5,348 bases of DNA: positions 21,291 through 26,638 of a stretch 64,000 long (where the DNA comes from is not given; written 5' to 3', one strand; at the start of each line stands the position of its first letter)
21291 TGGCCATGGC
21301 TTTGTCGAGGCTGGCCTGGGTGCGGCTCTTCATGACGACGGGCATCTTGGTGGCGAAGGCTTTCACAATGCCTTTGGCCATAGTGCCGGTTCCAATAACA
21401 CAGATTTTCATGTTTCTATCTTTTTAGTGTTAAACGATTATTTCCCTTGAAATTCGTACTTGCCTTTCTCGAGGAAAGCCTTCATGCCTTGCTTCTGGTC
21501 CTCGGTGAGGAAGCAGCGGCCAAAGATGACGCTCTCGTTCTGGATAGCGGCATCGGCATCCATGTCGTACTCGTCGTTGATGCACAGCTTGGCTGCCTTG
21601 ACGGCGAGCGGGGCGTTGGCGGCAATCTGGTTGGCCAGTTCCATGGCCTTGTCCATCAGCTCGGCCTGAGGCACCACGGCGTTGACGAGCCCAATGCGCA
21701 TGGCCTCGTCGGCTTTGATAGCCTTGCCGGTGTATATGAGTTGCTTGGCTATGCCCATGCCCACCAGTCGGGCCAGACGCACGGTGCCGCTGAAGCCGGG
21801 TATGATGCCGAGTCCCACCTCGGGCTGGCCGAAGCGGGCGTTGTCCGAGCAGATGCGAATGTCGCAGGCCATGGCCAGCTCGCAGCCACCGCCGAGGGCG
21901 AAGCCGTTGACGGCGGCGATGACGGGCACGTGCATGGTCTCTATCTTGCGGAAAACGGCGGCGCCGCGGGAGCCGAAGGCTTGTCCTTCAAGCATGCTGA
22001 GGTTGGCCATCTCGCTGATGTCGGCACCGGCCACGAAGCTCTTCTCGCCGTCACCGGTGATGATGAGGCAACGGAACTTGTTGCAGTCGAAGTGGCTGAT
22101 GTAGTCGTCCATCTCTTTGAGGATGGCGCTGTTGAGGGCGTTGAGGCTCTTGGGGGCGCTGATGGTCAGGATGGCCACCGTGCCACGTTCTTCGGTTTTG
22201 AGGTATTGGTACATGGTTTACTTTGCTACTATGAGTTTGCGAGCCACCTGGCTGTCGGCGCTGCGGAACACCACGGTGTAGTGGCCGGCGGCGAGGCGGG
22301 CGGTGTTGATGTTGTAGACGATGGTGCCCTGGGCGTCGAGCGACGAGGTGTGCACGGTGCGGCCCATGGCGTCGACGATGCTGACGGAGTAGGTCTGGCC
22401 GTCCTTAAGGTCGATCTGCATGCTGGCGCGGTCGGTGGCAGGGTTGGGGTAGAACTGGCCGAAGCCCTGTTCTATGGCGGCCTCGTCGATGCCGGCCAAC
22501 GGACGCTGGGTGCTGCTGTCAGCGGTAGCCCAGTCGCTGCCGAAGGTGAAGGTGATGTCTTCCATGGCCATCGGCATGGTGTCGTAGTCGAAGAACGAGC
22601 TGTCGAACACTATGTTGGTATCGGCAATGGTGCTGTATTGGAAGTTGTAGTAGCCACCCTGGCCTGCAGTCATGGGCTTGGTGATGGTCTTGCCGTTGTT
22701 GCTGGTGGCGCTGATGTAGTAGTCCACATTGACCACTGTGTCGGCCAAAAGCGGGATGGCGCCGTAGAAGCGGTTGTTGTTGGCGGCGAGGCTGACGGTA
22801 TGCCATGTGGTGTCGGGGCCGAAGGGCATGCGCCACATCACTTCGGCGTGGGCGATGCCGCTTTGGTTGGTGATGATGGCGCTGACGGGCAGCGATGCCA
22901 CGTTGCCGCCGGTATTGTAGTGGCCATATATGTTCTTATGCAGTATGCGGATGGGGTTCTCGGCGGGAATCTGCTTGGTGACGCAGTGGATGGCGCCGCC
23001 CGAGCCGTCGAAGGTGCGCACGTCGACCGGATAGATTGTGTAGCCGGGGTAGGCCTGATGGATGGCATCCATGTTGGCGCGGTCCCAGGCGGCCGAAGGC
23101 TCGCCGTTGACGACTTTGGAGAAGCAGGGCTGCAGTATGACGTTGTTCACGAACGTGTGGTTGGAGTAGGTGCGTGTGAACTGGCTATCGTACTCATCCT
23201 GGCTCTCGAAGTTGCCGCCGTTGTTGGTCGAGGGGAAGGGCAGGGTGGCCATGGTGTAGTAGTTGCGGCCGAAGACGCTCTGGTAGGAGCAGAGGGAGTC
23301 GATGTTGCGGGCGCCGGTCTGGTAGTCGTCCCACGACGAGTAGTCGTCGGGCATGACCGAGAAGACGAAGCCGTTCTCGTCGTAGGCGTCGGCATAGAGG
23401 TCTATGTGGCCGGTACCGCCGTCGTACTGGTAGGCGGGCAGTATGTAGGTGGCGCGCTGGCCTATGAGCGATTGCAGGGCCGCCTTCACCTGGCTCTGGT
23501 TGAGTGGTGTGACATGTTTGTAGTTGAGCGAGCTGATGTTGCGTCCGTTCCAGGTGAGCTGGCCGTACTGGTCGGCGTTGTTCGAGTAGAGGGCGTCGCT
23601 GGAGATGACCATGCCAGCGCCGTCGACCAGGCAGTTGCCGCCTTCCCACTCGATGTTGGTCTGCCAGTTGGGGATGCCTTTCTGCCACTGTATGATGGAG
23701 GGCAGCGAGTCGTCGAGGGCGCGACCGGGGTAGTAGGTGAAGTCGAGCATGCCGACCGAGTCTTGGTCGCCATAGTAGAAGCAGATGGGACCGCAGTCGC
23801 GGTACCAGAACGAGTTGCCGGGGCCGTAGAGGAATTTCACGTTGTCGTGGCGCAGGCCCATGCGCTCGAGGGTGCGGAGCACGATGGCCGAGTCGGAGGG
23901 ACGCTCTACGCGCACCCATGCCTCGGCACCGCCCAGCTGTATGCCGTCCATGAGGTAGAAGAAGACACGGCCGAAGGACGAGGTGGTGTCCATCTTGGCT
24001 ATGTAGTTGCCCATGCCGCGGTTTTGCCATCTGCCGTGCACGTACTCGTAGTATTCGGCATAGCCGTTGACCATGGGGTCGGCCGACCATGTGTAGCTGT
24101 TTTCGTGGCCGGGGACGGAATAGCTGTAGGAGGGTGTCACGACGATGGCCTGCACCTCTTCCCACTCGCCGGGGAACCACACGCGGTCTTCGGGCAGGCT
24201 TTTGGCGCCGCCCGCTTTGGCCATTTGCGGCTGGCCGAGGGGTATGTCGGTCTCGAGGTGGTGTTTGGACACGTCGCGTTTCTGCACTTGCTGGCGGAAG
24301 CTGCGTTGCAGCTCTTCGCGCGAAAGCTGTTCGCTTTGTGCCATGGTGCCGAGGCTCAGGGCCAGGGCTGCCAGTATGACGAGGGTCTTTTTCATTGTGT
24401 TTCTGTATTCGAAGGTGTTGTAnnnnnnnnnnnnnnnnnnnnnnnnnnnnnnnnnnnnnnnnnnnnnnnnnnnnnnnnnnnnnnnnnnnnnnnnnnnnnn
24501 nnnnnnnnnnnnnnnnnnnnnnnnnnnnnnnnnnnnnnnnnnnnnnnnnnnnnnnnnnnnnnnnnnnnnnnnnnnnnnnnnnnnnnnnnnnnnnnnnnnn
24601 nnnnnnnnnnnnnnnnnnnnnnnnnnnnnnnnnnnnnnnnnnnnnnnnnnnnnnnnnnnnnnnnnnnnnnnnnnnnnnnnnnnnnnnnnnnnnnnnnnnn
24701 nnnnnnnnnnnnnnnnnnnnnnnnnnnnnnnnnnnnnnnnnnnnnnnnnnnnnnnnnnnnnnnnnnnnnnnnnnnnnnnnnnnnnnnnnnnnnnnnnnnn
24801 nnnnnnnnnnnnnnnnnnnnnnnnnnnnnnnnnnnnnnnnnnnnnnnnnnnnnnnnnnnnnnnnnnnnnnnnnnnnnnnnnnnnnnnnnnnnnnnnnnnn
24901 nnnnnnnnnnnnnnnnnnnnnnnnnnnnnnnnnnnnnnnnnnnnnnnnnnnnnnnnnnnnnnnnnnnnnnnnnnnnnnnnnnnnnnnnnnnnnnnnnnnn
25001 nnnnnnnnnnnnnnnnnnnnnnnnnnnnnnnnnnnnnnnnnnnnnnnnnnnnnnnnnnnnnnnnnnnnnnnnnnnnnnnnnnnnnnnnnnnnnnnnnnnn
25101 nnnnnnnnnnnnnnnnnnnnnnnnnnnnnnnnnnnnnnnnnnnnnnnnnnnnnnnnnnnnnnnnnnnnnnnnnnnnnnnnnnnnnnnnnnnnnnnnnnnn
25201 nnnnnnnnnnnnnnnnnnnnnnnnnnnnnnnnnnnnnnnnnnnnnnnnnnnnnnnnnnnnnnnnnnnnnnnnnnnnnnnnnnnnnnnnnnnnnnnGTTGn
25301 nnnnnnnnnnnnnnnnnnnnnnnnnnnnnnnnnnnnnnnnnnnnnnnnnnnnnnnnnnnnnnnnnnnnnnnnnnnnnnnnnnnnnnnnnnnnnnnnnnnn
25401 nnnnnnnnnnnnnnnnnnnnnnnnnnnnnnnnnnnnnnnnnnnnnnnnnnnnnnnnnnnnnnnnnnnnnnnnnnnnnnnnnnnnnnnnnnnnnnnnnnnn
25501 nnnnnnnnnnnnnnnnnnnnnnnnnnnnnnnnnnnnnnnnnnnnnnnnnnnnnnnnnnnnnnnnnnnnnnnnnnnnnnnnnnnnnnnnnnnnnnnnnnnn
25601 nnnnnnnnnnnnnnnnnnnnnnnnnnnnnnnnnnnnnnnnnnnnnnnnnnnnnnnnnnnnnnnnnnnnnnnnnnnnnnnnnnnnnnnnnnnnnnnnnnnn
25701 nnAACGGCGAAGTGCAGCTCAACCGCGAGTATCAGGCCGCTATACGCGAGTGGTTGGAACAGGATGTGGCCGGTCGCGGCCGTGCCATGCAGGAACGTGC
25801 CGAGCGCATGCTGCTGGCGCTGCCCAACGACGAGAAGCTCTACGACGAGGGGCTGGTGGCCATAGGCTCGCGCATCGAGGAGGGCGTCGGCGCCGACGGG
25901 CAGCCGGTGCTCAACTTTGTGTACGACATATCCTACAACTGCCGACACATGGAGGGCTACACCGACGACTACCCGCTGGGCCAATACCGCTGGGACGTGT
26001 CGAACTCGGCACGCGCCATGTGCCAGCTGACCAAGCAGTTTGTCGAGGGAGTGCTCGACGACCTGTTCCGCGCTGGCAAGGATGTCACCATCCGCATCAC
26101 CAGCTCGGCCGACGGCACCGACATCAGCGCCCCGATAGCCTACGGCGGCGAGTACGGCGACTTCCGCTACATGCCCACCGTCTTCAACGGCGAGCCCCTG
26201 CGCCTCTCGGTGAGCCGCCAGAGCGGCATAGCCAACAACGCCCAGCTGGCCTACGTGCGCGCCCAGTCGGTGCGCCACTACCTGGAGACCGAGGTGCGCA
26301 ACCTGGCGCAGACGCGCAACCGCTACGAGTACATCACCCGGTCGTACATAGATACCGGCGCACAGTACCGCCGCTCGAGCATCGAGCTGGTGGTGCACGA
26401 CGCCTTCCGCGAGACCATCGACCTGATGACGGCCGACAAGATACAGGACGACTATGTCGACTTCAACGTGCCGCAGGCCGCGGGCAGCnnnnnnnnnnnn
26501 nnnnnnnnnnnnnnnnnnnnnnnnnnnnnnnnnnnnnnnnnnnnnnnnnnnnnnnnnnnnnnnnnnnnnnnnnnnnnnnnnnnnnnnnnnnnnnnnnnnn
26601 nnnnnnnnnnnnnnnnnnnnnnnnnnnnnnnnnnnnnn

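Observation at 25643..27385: Secreted OmpA-like / caspase-fold fusion in which both catalytic dyad positions appear substituted (a pseudo-caspase)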

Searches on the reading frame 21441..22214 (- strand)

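Call 14: search_protein_families(library=pfam, proteins=[window:21441-22214:-], max_evalue=0.001)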
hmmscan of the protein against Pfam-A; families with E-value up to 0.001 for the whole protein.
window:21441-22214:- (258 aa): 2 families
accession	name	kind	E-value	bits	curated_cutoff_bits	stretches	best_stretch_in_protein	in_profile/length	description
PF00378.25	ECH_1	-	4e-70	236.4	27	1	9-257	2-250/251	Enoyl-CoA hydratase/isomerase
PF16113.10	ECH_2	-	1.8e-35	123.4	27.2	1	14-190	2-181/335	Enoyl-CoA hydratase/isomerase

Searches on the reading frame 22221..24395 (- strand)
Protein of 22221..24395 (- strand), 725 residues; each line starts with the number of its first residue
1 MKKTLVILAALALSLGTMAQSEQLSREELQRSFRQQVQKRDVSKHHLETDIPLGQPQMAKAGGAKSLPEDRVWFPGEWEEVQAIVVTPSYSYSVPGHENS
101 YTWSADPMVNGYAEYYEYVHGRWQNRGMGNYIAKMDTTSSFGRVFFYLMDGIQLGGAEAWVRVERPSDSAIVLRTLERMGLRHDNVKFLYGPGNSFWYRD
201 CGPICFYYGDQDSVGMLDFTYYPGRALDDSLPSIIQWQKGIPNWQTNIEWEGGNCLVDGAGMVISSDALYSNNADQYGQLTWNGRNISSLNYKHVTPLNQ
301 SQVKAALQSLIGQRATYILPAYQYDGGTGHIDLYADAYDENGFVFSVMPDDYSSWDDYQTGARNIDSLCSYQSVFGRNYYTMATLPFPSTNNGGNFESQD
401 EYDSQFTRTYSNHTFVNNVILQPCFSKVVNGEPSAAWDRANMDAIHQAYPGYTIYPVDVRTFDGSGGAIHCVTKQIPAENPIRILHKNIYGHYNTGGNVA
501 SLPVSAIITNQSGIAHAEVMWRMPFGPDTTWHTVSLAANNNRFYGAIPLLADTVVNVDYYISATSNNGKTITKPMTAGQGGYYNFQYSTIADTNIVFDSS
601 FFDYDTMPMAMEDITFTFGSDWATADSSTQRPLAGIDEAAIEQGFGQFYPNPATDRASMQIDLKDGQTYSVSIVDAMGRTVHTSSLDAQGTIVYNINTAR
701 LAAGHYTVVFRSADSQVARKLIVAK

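Call 14: search_protein_families(library=pfam, proteins=[window:22221-24395:-], max_evalue=0.001)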
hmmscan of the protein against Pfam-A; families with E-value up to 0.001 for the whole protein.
window:22221-24395:- (725 aa): 2 families
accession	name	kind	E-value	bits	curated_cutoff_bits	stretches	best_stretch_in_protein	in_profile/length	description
PF04371.20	PAD_porph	-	4.7e-28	98.8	25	1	179-477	64-321/321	Porphyromonas-type peptidyl-arginine deiminase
PF18962.6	Por_Secre_tail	-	8.7e-11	42.4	27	1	649-723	2-75/75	Secretion system C-terminal sorting domain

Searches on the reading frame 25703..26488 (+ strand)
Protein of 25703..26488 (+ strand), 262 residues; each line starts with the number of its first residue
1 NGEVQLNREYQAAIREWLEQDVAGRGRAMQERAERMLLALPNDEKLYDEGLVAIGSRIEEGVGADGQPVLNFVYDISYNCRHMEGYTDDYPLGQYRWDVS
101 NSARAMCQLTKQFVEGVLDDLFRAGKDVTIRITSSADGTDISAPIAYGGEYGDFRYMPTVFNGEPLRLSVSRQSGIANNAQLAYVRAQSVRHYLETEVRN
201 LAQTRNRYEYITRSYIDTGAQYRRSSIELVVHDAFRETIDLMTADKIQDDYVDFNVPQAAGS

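Call 40: predict_structure(alignment_id=A2)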
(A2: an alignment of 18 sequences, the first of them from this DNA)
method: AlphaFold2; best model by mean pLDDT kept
length: 262 residues; sequences in the alignment: 18
mean_pLDDT: 81.8   pTM: 0.81
mean pLDDT of the five models: 81.8, 81.7, 80.9, 78.9, 77.5
residues with pLDDT >= 90: 109; 70-90: 102; 50-70: 32; < 50: 19
segments of 3 or more residues with pLDDT < 50: 83-87, 249-262
pLDDT, mean of each block of 10 residues (from residue 1): 76 91 94 88 69 90 87 88 50 78 89 95 95 76 87 81 81 90 91 96 95 68 81 91 69 41 39
secondary structure, 60 per line:
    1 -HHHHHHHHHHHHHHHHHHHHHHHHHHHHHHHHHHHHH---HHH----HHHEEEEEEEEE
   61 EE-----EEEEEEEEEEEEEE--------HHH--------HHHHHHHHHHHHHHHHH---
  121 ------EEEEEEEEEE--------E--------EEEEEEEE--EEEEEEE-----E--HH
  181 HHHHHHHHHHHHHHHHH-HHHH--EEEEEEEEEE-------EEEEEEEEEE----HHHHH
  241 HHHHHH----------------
elements in order: H2-38 E52-62 E68-81 H101-117 E127-136 E154-161 E164-170 H179-197 H199-202 E205-214 E222-231 H236-246

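Call 43: fold_search(model_id=the predicted structure, library=pdb)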
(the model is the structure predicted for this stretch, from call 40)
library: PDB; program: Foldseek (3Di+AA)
matches with E <= 10: 646; with E <= 0.001: 0
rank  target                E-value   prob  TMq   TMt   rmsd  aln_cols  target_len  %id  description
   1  2zvz_A                2.5e-02  0.80  0.33  0.45   8.7       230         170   10  Structure of the periplasmic domain of MotB from Salmonella (crystal form III) (released 2009-09-01)
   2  3byq_A                4.1e-02  0.82  0.33  0.42   6.9       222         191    8  Crystal structure of a duf1185 family protein (bb2672) from bordetella bronchiseptica rb50 at 1.70 A resolution (released 2008-01-29)
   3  3byq_B                4.1e-02  0.80  0.33  0.42   6.9       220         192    9  Crystal structure of a duf1185 family protein (bb2672) from bordetella bronchiseptica rb50 at 1.70 A resolution (released 2008-01-29)
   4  2qtp                  4.3e-02  0.41  0.25  0.37   8.5       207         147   11  Crystal structure of a duf1185 family protein (spo0826) from silicibacter pomeroyi dss-3 at 2.10 A resolution (released 2007-08-21)
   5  5esv_G                4.9e-02  0.12  0.19  0.23  16.8       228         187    9  Crystal Structure of Broadly Neutralizing Antibody CH03, Isolated from Donor CH0219, in Complex with Scaffolded Trimer (released 2015-12-16)
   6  9k06_A                5.9e-02  0.20  0.20  0.17  15.0       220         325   10  Crystal structure of Pyrococcus abyssi AIR synthetase with residues 51-54 replaced by Neisseria gonorrhoeae residues 4 (released 2025-10-15)
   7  5ves_A                8.9e-02  0.38  0.24  0.39   7.7       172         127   14  The 2.4A crystal structure of OmpA domain of OmpA from Salmonella enterica subsp. enterica serovar Typhimurium str. 14 (released 2017-04-19)
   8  4erh_A                8.9e-02  0.38  0.23  0.39   7.7       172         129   14  The crystal structure of OmpA domain of OmpA from Salmonella enterica subsp. enterica serovar Typhimurium str. 14028S (released 2012-05-02)
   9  6qvp_E                1.1e-01  0.30  0.22  0.41   8.6       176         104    8  Crystal structure of the peptidoglycan-binding domain of SiiA from Salmonella enterica (released 2019-08-28)
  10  3kiz_B                2.0e-01  0.23  0.24  0.18   9.4       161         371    6  Crystal structure of Putative phosphoribosylformylglycinamidine cyclo-ligase (YP_676759.1) from CYTOPHAGA HUTCHINSONII (released 2009-11-17)
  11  5w6m_B                2.0e-01  0.12  0.23  0.19  13.7       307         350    8  Crystal structure of the human histidyl-tRNA synthetase mutant D175E (released 2018-06-20)
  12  3mdo_B                2.2e-01  0.16  0.22  0.17   8.0       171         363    9  Crystal structure of a Putative phosphoribosylformylglycinamidine cyclo-ligase (BDI_2101) from Parabacteroides distaso (released 2010-06-02)
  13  9k05_A                2.4e-01  0.14  0.21  0.17   8.1       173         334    6  Crystal structure of Pyrococcus abyssi AIR synthetase N186A mutant bound to FGAR and AMP (released 2025-10-15)
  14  4dxd                  3.2e-01  0.25  0.17  0.15   4.9       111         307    8  Staphylococcal Aureus FtsZ in complex with 723 (released 2012-05-23)
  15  6qvp_A                3.8e-01  0.25  0.24  0.49   8.5       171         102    8  Crystal structure of the peptidoglycan-binding domain of SiiA from Salmonella enterica (released 2019-08-28)
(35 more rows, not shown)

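Call 44: search_protein_families(library=pfam, alignment_id=A2, max_evalue=1)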
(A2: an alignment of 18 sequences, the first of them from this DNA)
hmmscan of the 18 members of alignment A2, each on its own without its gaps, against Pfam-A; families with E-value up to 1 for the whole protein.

A. member 1, seq(262 aa): 1 family
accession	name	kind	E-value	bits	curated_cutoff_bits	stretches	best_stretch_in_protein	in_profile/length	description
PF00691.25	OmpA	-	0.12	13.1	27.2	0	174-196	44-66/98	OmpA family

B. families by the number of members that match (of 18 scanned): 16 families
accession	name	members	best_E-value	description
PF23380.1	VIN3_C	2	0.0042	VIN3-like, C-terminal domain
PF00691.25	OmpA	2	0.017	OmpA family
PF00980.22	Rota_Capsid_VP6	1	0.0098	Rotavirus major capsid protein VP6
PF10915.13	DUF2709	1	0.013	Protein of unknown function (DUF2709)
PF21488.3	YqbF_HeH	1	0.026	YqbF, HeH motif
PF03762.22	VOMI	1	0.045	Vitelline membrane outer layer protein I (VOMI)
PF12846.13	AAA_10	1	0.051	AAA-like domain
PF05315.17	ICEA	1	0.063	ICEA Protein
PF25065.1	RM3_Med14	1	0.096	Med14 RM domain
PF03432.20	Relaxase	1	0.11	MobA/VirD2-like, nuclease domain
PF14523.12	Syntaxin_2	1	0.13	Syntaxin-like protein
PF00958.27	GMP_synt_C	1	0.21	GMP synthase C terminal domain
PF21143.3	Aquarius_N_2nd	1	0.25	Intron-binding protein aquarius, beta-barrel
PF19932.4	DUF6395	1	0.29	Family of unknown function (DUF6395)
PF10870.14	DUF2729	1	0.33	Protein of unknown function (DUF2729)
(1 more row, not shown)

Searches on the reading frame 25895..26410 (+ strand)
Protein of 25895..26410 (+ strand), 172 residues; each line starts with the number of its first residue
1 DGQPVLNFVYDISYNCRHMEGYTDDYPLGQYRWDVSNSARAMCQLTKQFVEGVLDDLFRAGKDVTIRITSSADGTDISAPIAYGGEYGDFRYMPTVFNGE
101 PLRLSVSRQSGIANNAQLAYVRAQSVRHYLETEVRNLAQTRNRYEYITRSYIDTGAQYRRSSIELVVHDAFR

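Call 71: search_protein_families(library=pfam, proteins=[window:25895-26410:+], max_evalue=1)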
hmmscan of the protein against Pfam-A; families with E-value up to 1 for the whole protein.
seq(172 aa): 1 family
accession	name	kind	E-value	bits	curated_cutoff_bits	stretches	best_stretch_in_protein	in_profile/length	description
PF00691.25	OmpA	-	0.039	14.7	27.2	0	110-132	44-66/98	OmpA family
